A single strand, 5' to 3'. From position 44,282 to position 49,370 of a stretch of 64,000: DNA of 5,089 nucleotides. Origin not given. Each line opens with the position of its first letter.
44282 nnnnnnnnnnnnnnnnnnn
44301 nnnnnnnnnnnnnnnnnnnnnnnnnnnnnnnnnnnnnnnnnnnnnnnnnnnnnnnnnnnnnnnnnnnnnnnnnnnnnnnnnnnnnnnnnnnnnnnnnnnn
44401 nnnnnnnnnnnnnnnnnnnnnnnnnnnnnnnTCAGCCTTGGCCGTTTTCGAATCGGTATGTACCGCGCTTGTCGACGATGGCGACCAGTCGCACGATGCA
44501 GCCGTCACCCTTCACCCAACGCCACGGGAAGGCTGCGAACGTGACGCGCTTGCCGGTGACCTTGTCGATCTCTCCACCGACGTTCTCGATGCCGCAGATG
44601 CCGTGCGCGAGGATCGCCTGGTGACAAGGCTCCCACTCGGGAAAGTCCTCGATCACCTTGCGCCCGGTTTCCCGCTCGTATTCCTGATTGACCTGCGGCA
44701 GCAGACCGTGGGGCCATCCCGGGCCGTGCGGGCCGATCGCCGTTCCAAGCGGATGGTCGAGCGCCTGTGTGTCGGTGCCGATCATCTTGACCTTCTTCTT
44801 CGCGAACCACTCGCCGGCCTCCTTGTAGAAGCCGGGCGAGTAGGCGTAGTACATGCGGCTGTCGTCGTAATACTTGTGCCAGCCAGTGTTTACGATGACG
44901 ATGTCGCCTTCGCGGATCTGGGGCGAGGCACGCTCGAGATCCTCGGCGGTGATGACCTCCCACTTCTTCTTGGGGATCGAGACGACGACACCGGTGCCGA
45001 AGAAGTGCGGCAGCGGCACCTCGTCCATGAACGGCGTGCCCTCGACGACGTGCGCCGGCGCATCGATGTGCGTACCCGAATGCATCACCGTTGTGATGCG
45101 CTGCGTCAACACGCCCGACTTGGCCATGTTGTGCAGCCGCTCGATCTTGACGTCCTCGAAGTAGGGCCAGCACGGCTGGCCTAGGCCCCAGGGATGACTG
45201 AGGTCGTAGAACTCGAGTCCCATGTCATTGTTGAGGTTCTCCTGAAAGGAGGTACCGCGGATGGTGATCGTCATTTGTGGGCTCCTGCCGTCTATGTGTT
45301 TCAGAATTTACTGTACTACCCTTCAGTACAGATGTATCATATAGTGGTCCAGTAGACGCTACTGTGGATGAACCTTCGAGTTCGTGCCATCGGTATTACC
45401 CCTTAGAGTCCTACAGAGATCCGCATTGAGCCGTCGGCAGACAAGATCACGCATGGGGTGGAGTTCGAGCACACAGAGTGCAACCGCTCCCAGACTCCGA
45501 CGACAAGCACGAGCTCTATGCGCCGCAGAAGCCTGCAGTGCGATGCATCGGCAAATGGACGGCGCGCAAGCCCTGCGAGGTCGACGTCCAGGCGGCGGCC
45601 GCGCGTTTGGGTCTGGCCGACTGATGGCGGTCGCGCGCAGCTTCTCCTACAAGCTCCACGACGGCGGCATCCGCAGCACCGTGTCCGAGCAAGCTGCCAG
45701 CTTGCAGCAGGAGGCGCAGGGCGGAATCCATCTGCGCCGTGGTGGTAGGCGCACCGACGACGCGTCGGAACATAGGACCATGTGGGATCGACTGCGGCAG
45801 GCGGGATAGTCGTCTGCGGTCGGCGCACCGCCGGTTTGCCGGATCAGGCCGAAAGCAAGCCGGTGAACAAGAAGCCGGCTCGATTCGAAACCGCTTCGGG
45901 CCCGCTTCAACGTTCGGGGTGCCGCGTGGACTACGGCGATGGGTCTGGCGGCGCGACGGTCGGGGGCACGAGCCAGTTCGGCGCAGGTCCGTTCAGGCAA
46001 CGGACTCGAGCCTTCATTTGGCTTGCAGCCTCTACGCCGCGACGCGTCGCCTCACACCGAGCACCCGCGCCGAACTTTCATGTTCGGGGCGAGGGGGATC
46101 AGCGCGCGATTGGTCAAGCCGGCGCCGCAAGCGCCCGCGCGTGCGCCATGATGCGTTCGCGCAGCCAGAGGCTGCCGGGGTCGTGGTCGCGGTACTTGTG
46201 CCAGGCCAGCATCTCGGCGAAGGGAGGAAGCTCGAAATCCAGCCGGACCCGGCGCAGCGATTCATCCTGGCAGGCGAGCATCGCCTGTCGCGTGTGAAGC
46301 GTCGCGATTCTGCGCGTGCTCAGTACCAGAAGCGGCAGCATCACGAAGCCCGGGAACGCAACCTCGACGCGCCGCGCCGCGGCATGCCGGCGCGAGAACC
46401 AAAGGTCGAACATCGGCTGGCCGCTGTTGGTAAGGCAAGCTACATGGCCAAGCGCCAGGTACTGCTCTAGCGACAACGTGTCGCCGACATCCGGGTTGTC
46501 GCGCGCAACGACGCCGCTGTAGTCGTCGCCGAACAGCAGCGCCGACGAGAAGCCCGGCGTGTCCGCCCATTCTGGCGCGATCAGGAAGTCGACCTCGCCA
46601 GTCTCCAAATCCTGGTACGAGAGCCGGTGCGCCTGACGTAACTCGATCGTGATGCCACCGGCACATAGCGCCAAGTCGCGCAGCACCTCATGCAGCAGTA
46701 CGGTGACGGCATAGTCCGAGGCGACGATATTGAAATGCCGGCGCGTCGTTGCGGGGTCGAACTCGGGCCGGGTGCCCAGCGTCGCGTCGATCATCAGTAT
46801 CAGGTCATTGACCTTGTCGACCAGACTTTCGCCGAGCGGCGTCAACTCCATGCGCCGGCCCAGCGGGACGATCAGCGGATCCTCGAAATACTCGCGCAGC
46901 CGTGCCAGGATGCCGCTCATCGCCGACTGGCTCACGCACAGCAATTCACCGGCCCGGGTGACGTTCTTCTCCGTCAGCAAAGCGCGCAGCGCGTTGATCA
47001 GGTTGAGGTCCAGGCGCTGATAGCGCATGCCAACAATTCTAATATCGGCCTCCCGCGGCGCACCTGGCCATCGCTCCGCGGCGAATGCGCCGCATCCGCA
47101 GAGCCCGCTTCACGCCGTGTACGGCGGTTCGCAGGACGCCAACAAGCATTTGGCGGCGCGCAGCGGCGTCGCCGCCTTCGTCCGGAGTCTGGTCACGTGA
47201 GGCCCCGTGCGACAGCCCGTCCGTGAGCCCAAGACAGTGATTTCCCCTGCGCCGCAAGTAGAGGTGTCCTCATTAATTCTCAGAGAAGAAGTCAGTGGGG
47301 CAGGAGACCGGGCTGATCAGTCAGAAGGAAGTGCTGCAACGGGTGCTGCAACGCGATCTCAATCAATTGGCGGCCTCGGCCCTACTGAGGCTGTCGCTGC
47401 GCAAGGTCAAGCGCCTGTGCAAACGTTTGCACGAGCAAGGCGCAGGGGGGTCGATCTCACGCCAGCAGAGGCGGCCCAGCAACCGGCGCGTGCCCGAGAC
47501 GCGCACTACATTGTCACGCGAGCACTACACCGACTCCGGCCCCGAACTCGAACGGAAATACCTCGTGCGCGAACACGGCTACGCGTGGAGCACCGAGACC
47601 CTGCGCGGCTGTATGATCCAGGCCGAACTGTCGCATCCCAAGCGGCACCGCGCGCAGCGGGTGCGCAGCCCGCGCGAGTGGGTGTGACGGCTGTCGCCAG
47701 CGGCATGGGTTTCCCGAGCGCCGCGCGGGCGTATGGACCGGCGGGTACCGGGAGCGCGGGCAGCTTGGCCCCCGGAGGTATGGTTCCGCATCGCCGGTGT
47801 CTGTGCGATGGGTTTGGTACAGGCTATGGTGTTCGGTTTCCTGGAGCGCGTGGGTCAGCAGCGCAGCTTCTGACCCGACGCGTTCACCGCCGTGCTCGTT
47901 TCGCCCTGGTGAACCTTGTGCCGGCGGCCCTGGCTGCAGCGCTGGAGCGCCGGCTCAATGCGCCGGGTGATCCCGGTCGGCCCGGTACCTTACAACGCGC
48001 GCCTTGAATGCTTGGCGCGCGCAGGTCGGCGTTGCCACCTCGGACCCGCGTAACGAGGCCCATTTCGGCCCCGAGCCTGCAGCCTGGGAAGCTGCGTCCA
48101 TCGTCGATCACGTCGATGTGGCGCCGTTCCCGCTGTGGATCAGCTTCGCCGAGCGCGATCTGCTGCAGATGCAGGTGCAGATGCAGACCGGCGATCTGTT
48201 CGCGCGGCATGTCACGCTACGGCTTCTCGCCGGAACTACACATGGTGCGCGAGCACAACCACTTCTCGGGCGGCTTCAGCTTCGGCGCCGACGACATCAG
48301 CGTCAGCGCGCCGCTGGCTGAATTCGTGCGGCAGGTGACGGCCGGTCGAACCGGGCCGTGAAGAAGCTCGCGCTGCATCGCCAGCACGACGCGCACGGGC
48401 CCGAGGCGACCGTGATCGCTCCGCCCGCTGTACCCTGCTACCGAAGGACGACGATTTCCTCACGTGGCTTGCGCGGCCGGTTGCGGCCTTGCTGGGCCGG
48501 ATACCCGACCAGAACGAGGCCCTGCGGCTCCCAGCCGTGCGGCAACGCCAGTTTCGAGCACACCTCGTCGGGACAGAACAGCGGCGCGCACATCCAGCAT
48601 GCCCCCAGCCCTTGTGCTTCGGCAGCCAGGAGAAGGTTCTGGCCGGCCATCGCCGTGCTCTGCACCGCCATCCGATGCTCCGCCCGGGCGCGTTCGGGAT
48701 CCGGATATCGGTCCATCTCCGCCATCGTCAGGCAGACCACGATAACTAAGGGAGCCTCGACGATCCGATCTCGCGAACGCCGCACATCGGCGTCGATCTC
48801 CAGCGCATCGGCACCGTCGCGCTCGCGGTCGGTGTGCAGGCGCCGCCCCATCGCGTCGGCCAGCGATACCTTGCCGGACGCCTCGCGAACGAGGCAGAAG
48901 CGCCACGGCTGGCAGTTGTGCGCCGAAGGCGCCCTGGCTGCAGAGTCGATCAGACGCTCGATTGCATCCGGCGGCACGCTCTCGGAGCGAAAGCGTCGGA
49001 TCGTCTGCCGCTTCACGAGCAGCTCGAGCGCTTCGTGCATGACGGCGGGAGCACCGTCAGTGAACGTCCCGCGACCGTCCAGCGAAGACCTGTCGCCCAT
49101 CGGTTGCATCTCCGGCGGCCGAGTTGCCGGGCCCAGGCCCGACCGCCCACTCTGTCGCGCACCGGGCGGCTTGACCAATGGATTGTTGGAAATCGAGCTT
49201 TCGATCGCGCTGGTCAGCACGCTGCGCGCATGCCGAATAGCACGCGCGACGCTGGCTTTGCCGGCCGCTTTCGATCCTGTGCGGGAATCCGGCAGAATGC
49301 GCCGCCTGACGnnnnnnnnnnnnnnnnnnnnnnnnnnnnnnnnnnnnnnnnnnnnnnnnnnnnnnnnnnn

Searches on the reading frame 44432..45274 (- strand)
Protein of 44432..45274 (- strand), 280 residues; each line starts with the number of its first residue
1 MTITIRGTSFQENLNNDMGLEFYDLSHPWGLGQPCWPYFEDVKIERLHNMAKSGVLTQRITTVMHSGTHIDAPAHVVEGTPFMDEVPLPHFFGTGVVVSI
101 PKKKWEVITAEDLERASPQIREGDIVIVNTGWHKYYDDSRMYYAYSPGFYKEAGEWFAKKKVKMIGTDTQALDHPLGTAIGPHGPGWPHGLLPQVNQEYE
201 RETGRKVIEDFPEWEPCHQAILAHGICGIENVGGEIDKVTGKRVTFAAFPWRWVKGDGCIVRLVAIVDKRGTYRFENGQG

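Call 12: search_protein_families(library=pfam, proteins=[window:44432-45274:-])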
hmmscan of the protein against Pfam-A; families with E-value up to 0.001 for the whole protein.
window:44432-45274:- (280 aa): 1 family
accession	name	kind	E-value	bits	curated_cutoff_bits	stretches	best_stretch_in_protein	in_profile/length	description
PF04199.19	Cyclase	-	4.3e-38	131.2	23.1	1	23-174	1-142/142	Putative cyclase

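Call 72: search_solved_structures(query=window:44432-45274:-, max_evalue=0.001)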
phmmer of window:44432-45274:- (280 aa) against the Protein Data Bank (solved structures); distinct sequences matched with E-value up to 0.001: 11.
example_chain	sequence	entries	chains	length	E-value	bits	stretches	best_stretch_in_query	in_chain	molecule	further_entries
1r61_A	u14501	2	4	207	3.2e-10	43.1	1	20-173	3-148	metal-dependent hydrolase | Hydrolase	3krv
4cog_A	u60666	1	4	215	5.9e-07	32.4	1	22-174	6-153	KYNURENINE FORMAMIDASE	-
8f9x_A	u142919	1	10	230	1.3e-06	31.2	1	22-183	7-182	Cyclase family protein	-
4co9_A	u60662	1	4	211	0.00011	25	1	22-183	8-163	KYNURENINE FORMAMIDASE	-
4cz1_A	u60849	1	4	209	0.00011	24.9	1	22-183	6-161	KYNURENINE FORMAMIDASE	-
5nnb_A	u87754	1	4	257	0.00013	24.7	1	60-185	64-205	isatin hydrolase A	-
5nna_A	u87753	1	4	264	0.00014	24.6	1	60-185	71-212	isatin hydrolase A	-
4cob_A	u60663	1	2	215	0.00018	24.2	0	19-191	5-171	KYNURENINE FORMAMIDASE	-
8hmo_A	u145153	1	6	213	0.00024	23.8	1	43-175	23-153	Metal-dependent hydrolase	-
4j0n_A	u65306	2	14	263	0.00029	23.5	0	64-194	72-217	Isatin hydrolase B | Putative uncharacterized protein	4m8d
5nmp_A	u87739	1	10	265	0.00043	23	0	40-171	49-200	Isatin hydrolase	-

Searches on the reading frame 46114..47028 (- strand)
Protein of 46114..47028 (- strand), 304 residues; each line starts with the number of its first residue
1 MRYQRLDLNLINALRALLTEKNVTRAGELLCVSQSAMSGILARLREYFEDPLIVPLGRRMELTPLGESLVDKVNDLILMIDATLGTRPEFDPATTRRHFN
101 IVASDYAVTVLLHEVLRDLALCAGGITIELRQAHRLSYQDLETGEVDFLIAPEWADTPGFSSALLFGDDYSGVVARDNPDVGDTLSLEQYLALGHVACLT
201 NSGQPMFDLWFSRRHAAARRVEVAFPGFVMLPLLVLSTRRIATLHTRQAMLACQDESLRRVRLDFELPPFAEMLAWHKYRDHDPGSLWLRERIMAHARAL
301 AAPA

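Call 8: search_protein_families(library=pfam, proteins=[window:46114-47028:-])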
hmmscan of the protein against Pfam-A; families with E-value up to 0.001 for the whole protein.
window:46114-47028:- (304 aa): 2 families
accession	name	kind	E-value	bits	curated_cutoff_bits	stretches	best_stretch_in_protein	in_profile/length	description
PF00126.33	HTH_1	-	3.8e-12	46.4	26.6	1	8-67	1-60/60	Bacterial regulatory helix-turn-helix protein, lysR family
PF03466.25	LysR_substrate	-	5.6e-11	42.6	28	1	95-296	4-207/209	LysR substrate binding domain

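Call 14: search_protein_families(library=ncbifam, proteins=[window:46114-47028:-], max_evalue=0.01)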
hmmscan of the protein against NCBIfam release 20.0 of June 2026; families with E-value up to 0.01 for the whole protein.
window:46114-47028:- (304 aa): 29 families (the best 25 are shown)
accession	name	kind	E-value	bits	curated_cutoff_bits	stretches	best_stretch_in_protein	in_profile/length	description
NF050187.1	TransRegBsrAPseudo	equivalog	1.4e-41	142.6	480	1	3-295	5-297/298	LysR family transcriptional regulator BsrA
NF007063.1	PRK09508.1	equivalog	5.1e-28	98.2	262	1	4-296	13-304/307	transcriptional regulator LeuO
NF045905.1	TransRegLelALeg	equivalog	3.1e-27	95.7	500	1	2-295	3-299/305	LysR family transcriptional regulator LelA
NF007581.0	PRK10216.1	equivalog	6.6e-18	64.8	314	1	5-294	7-312/319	HTH-type transcriptional regulator YidZ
NF047710.1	TransRegCitRGProt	equivalog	8.3e-08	31.9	400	1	4-113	8-114/295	DNA-binding transcriptional repressor CitR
NF052633.1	LysR_TF_PsrA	exception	2.5e-07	29.9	540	1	6-197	5-197/297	L-proline-binding transcription factor PsrA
NF002964.0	PRK03635.1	subfamily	1.6e-06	27.4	197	1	5-116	2-110/297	ArgP/LysG family DNA-binding transcriptional regulator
NF053705.1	TransRegGltCGpos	equivalog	1.8e-06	27.4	350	1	21-179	16-175/300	glutamate biosynthesis transcriptional regulator GltC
NF008352.0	PRK11139.1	subfamily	2.9e-06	26.6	288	1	12-167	12-162/305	transcriptional regulator GcvA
NF008554.1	PRK11482.1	equivalog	3.1e-06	26.4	277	1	5-205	28-223/317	YbeF family transcriptional regulator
TIGR03339.1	phn_lysR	subfamily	9.6e-06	25.1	341.1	1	16-79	7-70/279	aminoethylphosphonate catabolism associated LysR family transcriptional regulator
NF009888.0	PRK13348.1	subfamily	1.1e-05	24.6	297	1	6-87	3-83/302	HTH-type transcriptional regulator ArgP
NF008416.0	PRK11242.1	equivalog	4.4e-05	22.9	277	1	11-268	6-262/300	transcriptional regulator CynR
NF040786.1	LysR_Sec_metab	equivalog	6e-05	22.2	250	1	6-120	1-114/298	selenium metabolism-associated LysR family transcriptional regulator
NF058504.1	TransRegCcpCBac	equivalog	9.2e-05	22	400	1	12-78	7-73/287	transcriptional regulator CcpC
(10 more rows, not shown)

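Call 55: find_related_loci(query=A3, collection=genome_contigs, flank=10000)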
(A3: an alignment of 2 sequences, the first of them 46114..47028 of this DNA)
Query A3 (304 aa) in genome_contigs; peptide patterns used: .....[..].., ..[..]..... (x = any residue, [..] = any of these).
78 stretches matched a pattern; 3 encode a relative of the query (tblastn E <= 1e-3); 3 distinct loci.
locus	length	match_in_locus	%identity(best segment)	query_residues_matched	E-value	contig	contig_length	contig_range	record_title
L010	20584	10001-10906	81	1-302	2e-154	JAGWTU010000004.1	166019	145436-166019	MAG: Burkholderiales bacterium isolate REEB380 contig-150_37, whole genome shotgun sequence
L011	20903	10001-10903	65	1-302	1e-120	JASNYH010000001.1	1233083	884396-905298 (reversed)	MAG: Burkholderiaceae bacterium isolate PROT-4 HKU-EGSB-PROT-4_1, whole genome shotgun sequence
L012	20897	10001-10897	66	1-300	2e-114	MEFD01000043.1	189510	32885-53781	MAG: Rubrivivax sp. SCN 71-131 ABS84_C0043, whole genome shotgun sequence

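Call 64: search_solved_structures(query=window:46114-47028:-, max_evalue=1e-10)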
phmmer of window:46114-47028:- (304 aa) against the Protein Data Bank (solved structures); distinct sequences matched with E-value up to 1e-10: 15.
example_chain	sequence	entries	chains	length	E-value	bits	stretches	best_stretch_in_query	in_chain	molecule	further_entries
2uyf_A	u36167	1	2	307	1.2e-31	113.3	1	4-293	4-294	REGULATORY PROTEIN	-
1uth_B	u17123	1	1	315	2.3e-31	112.4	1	4-293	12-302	LYSR-TYPE REGULATORY PROTEIN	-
1utb_B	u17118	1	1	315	3.2e-31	111.9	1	4-293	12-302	LYSR-TYPE REGULATORY PROTEIN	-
5ae4_A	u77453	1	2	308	3.9e-31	111.6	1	4-293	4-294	LYSR-TYPE REGULATORY PROTEIN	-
5ae5_A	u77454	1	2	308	3.9e-31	111.6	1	4-293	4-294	LYSR-TYPE REGULATORY PROTEIN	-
2uye_A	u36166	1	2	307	4e-31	111.6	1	4-293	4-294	REGULATORY PROTEIN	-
1utb_A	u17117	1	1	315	4.4e-31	111.4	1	4-293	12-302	LYSR-TYPE REGULATORY PROTEIN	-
1uth_A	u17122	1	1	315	5.9e-31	111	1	4-293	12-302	LYSR-TYPE REGULATORY PROTEIN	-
9iib_A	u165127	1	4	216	1.8e-28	102.8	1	92-297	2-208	LysR family transcriptional regulator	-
9x6w_A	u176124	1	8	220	1.9e-28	102.7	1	92-297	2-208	LysR family transcriptional regulator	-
2esn_A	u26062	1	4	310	2.4e-23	86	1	4-279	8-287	probable transcriptional regulator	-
2y7w_A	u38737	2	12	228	6e-19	71.6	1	83-293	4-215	LYSR-TYPE REGULATORY PROTEIN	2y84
2y7k_A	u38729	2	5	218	2.8e-16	62.8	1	91-293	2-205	LYSR-TYPE REGULATORY PROTEIN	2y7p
2y7r_A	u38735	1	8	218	3.9e-16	62.4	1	91-293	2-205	LYSR-TYPE REGULATORY PROTEIN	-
4rns_A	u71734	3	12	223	1.3e-13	54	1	89-293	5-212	PCP degradation transcriptional activation protein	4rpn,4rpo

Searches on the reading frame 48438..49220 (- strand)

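Call 12: search_protein_families(library=pfam, proteins=[window:48438-49220:-])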
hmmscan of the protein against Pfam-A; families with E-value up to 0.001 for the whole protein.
window:48438-49220:- (260 aa): 2 families
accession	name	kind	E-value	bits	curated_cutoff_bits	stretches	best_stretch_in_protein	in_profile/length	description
PF00881.29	Nitroreductase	-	9.4e-32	110.9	23.5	1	69-240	2-167/167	Nitroreductase family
PF14512.11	TM1586_NiRdase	-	2.6e-10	40.7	27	1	82-114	155-187/215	Putative TM nitroreductase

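Call 14: search_protein_families(library=ncbifam, proteins=[window:48438-49220:-], max_evalue=0.01)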
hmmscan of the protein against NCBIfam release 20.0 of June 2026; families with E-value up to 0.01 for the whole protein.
window:48438-49220:- (260 aa): 10 families
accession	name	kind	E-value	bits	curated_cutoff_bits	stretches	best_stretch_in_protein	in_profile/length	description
NF009810.0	PRK13294.1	equivalog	1.5e-45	156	304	1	59-259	249-448/449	coenzyme F420-0:L-glutamate ligase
TIGR03553.1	F420_FbiB_CTERM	equivalog_domain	3.8e-45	154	249.55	1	68-259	3-193/194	F420 biosynthesis protein FbiB, C-terminal domain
TIGR02476.1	BluB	equivalog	1.9e-23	82.9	150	1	64-243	9-182/205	5,6-dimethylbenzimidazole synthase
NF003768.0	PRK05365.1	equivalog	5.9e-14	52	152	2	63-124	12-74/200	malonic semialdehyde reductase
NF008033.1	PRK10765.1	equivalog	1.1e-12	47.9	223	1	61-257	1-176/240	oxygen-insensitive NADPH nitroreductase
NF008088.0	PRK10828.1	equivalog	1.7e-11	44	183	1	63-215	2-137/183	NAD(P)H nitroreductase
NF047509.1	Rv3131_FMN_oxido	subfamily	3.5e-11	43.1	199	1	90-132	2-42/319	Acg family FMN-binding oxidoreductase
NF008275.0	PRK11053.1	equivalog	2.3e-06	27.2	227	1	65-127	4-67/217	oxygen-insensitive NAD(P)H nitroreductase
NF005901.0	PRK07877.1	equivalog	3e-05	22.5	476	1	69-111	359-401/722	Rv1355c family protein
NF011424.0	PRK14851.1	subfamily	0.0079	14.2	1170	0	77-110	318-351/679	hypothetical protein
